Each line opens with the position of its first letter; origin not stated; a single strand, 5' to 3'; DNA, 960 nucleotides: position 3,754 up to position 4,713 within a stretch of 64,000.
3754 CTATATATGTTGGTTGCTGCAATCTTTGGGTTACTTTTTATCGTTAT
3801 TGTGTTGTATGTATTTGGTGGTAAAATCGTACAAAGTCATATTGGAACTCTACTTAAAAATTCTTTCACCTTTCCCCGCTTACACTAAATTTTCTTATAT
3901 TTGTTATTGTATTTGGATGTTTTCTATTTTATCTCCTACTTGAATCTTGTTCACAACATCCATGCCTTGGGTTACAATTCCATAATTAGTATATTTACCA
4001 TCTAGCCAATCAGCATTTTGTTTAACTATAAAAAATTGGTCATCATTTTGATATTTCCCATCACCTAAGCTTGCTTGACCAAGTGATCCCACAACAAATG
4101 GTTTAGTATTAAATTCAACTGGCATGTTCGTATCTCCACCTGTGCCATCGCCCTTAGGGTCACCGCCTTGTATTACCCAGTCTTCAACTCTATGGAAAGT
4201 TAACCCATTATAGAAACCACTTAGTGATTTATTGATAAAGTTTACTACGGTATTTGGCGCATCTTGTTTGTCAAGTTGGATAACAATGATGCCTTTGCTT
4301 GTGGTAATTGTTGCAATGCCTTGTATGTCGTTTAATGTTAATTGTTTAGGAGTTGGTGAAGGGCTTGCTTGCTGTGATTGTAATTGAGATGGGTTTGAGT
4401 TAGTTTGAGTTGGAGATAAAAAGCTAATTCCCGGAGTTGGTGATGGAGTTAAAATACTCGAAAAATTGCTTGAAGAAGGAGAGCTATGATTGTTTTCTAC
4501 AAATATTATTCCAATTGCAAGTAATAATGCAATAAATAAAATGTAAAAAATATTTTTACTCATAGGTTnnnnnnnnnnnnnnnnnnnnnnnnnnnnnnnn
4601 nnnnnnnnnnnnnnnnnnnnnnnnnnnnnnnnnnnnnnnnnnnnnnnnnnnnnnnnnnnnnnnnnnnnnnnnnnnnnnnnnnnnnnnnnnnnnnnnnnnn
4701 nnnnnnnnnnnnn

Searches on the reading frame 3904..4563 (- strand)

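Call 29: search_protein_families(library=pfam, proteins=[window:3904-4563:-], max_evalue=0.001)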
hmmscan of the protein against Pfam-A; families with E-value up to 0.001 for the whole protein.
window:3904-4563:- (219 aa): 1 family
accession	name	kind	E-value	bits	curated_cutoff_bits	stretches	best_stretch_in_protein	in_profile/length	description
PF00160.26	Pro_isomerase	-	3.2e-32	112.4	21.7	1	85-212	3-142/159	Cyclophilin type peptidyl-prolyl cis-trans isomerase/CLD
